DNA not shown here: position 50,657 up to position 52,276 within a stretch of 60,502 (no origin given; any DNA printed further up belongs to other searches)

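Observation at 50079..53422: LytTR regulator with two tandem AgrC-like kinases whose catalytic defects are reciprocal (one H-box-dead, one ATP-site-dead)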

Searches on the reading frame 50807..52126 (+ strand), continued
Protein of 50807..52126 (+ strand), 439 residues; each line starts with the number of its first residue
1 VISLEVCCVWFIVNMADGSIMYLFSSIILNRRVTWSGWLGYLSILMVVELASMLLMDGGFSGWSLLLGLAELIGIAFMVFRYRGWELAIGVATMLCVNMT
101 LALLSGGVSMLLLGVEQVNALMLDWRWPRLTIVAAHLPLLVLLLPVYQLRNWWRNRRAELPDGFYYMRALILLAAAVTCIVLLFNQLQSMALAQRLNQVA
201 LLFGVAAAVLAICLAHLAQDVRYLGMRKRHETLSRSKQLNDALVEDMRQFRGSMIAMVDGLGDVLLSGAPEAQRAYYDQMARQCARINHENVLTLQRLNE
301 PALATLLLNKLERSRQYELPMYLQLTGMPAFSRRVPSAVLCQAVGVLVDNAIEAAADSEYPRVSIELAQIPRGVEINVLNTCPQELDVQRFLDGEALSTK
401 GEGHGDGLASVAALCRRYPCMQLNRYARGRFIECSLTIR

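Call 50: find_encoding_contigs(protein=P0019, flank=5000, max_places=2)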
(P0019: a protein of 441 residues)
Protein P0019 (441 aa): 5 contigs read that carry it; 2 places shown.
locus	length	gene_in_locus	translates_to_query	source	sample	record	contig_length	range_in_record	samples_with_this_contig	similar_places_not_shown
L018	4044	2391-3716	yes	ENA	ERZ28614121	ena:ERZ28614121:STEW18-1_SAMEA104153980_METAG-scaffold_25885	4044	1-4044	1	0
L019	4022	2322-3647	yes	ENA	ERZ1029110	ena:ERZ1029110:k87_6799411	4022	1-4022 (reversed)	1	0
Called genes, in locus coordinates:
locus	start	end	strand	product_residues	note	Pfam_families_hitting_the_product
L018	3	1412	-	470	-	?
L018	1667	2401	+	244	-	-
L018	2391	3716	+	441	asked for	PF14501:HATPase_c_5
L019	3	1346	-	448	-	?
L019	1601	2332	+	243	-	PF00072:Response_reg, PF04397:LytTR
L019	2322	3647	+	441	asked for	PF14501:HATPase_c_5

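Call 70: find_related_loci(query=P0088, collection=metagenome_contigs, flank=4000)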
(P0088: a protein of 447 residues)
Query P0088 (447 aa) in metagenome_contigs; peptide patterns used: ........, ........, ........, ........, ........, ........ (x = any residue, [..] = any of these).
60 stretches matched a pattern, but none encodes a relative of the query by tblastn (E <= 1e-3).

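Call 71: find_homologous_proteins(query=L017:3693-4964:+)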
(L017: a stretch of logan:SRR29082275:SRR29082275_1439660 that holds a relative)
Query L017:3693-4964:+ (423 aa): 1 proteins with E <= 0.001 among 6134 candidates.
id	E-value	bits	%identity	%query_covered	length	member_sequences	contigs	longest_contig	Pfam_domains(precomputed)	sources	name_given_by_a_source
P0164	8.8e-278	939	100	100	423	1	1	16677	-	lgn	-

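Call 72: search_solved_structures(query=P0088, max_evalue=1, show_alignments=1)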
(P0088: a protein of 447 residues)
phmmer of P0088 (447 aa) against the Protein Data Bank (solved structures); distinct sequences matched with E-value up to 1: 6.
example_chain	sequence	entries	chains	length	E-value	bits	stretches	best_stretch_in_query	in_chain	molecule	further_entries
4bxi_A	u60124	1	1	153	2.6e-12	49.4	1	304-445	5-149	ACCESSORY GENE REGULATOR PROTEIN C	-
6e52_A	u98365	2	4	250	3.1e-12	49.2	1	299-445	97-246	Staphylococcus aureus AgrC histidine kinase module fused to Saccharomyces cerevisiae GCN4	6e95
4gcz_A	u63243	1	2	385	0.032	16.2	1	350-431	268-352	Blue-light photoreceptor, Sensor protein fixL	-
8a3u_A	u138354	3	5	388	0.034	16.1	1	350-431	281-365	Putative Sensory box protein,Sensor protein FixL | Putative Sensory box protein,Putative Sensory box protein,Sensor protein FixL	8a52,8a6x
8a7f_A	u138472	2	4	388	0.034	16.1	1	350-431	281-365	Putative Sensory box protein,Sensor protein FixL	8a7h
2rck_A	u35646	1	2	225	0.84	11.5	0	343-427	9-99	Juvenile hormone binding protein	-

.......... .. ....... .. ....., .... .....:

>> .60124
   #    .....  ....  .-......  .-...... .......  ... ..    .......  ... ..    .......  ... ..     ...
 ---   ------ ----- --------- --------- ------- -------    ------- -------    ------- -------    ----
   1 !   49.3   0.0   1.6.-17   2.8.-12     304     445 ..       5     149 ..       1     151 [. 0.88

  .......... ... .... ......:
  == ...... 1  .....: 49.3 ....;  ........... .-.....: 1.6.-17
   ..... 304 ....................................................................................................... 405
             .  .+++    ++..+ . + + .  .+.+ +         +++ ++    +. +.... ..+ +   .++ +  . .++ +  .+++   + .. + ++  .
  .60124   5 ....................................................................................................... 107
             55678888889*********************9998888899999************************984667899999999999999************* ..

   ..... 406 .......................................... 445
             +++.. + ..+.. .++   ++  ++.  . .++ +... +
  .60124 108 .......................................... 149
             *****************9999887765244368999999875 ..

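Call 73: search_solved_structures(query=P0164, max_evalue=10, show_alignments=1)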
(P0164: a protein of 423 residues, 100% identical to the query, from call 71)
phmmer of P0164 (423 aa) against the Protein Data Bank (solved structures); distinct sequences matched with E-value up to 10: 2.
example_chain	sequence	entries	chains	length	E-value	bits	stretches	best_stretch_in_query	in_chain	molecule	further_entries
6e52_A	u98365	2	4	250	9.1e-06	28.3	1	220-390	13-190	Staphylococcus aureus AgrC histidine kinase module fused to Saccharomyces cerevisiae GCN4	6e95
4yte_A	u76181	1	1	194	1.8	10.9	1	333-416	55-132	H(2)-forming methylenetetrahydromethanopterin dehydrogenase-related protein MJ0715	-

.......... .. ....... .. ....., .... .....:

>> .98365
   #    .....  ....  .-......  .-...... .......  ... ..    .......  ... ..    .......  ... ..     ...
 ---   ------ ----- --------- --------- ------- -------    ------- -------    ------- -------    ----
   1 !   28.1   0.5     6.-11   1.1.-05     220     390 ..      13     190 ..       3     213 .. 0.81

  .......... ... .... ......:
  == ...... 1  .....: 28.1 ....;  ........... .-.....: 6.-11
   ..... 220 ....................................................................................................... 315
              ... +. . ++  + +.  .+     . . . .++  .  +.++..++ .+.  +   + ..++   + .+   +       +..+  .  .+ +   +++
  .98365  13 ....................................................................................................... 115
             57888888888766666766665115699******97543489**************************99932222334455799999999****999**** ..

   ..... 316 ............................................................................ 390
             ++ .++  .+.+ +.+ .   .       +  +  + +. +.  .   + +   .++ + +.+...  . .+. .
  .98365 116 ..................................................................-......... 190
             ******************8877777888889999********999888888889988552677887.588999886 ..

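Call 86: search_protein_families(library=pfam, proteins=[L001:7198-8568:-, L014:4179-5027:-, L017:2978-3703:+], max_evalue=0.01)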
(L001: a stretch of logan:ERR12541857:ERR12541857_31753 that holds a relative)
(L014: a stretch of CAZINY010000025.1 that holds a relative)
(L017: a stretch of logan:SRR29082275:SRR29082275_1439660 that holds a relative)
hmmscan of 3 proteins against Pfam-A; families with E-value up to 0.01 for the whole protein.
L001:7198-8568:- (456 aa): 1 family
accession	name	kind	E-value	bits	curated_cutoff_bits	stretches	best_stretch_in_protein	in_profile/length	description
PF08239.17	SH3_3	-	0.00025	21.6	27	1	35-87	3-51/54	Bacterial SH3 domain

L014:4179-5027:- (282 aa): 2 families
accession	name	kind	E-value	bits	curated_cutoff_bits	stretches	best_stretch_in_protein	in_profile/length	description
PF16656.11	Pur_ac_phosph_N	-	2.3e-05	25.3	30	1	32-111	4-82/93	Purple acid Phosphatase, N-terminal domain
PF00041.27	fn3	-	0.00013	22.6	25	1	33-113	7-72/84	Fibronectin type III domain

L017:2978-3703:+ (241 aa): 2 families
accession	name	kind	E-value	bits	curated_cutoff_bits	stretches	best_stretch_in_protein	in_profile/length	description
PF04397.21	LytTR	-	1.2e-17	64.4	22.6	1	144-235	3-97/98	LytTr DNA-binding domain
PF00072.30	Response_reg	-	9.1e-13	48.8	30.2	1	4-120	2-110/111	Response regulator receiver domain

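Call 90: predict_structure(alignment_id=A4)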
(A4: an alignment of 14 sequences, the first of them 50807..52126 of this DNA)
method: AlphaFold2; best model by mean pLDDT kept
length: 439 residues; sequences in the alignment: 14
mean_pLDDT: 75.6   pTM: 0.45
mean pLDDT of the five models: 75.6, 75.5, 74.4, 72.6, 70.1
residues with pLDDT >= 90: 47; 70-90: 247; 50-70: 121; < 50: 24
segments of 3 or more residues with pLDDT < 50: 156-160, 186-193, 401-404
pLDDT, mean of each block of 10 residues (from residue 1): 78 89 86 86 88 70 75 88 80 83 79 77 81 83 75 53 59 64 52 53 64 65 55 51 56 67 74 72 62 79 87 82 85 82 91 86 90 91 85 70 65 89 89 92
secondary structure, 60 per line:
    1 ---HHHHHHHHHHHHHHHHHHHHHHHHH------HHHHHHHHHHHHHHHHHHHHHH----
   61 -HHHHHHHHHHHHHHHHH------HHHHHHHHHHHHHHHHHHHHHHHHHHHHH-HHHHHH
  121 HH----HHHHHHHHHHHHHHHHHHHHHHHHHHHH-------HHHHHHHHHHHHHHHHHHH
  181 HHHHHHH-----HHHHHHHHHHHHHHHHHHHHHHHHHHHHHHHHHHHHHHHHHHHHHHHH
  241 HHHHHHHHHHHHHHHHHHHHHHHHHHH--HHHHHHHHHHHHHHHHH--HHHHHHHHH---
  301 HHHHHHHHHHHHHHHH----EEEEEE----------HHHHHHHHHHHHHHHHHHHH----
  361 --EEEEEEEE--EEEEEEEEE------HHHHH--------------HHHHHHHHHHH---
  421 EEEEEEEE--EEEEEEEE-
elements in order: H4-28 H35-56 H62-78 H85-113 H115-122 H127-154 H162-187 H193-267 H270-286 H289-297 H301-316 E321-326 H337-356 E363-370 E373-381 H388-392 H407-417 E421-428 E431-438

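Call 92: find_encoding_contigs(protein=P0158, flank=5000, max_places=2)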
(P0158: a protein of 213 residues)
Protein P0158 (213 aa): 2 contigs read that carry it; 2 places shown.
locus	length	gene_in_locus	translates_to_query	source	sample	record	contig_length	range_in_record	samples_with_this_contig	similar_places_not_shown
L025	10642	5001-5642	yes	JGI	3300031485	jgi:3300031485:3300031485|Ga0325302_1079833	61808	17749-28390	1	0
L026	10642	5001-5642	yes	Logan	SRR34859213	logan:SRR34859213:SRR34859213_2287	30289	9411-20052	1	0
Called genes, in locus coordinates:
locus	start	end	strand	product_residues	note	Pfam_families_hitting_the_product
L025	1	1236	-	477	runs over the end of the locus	PF00072:Response_reg, PF00990:GGDEF, PF13487:HD_5, PF01966:HD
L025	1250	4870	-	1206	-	PF02743:dCache_1, PF22673:MCP-like_PDC_1, PF00672:HAMP, PF00989:PAS, PF00512:HisKA, PF02518:HATPase_c, PF00072:Response_reg, PF01627:Hpt, +3 more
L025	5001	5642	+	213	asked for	-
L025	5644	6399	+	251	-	PF00072:Response_reg, PF04397:LytTR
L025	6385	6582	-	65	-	PF09388:SpoOE-like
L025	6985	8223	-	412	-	PF00924:MS_channel_2nd, PF21082:MS_channel_3rd (weak)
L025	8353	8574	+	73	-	-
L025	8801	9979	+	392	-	PF05977:MFS_3 (weak), PF07690:MFS_1, PF12832:MFS_1_like, PF13347:MFS_2 (faint), PF00083:Sugar_tr, PF07690:MFS_1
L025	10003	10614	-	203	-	PF04140:ICMT, PF04191:PEMT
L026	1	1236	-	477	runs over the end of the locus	PF00072:Response_reg, PF00990:GGDEF, PF13487:HD_5, PF01966:HD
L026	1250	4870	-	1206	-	PF02743:dCache_1, PF22673:MCP-like_PDC_1, PF00672:HAMP, PF00989:PAS, PF00512:HisKA, PF02518:HATPase_c, PF00072:Response_reg, PF01627:Hpt, +3 more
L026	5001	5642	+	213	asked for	-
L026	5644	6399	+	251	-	PF00072:Response_reg, PF04397:LytTR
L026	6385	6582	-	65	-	PF09388:SpoOE-like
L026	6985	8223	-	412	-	PF00924:MS_channel_2nd, PF21082:MS_channel_3rd (weak)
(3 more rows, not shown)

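Call 93: find_encoding_contigs(protein=P0078, flank=4000, max_places=2)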
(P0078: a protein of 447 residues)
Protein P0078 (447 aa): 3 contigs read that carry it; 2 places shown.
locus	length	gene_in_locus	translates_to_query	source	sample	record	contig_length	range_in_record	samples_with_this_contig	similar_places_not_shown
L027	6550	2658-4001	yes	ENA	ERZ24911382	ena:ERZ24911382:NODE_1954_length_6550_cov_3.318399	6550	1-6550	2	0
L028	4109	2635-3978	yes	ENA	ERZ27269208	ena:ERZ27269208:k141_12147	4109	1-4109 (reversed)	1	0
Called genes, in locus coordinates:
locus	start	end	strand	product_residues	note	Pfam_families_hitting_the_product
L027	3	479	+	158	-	?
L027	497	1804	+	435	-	-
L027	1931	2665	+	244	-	PF00072:Response_reg, PF04397:LytTR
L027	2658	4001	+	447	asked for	PF02518:HATPase_c (weak), PF14501:HATPase_c_5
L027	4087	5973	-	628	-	PF23952:LRR_EndoS (faint), PF23598:LRR_14, PF25019:LRR_R13L1-DRL21 (faint), PF13855:LRR_8 (faint), PF12799:LRR_4 (weak)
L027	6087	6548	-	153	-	?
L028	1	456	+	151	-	?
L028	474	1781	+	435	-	-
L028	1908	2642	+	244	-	PF00072:Response_reg, PF04397:LytTR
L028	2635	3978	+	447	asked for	PF02518:HATPase_c (weak), PF14501:HATPase_c_5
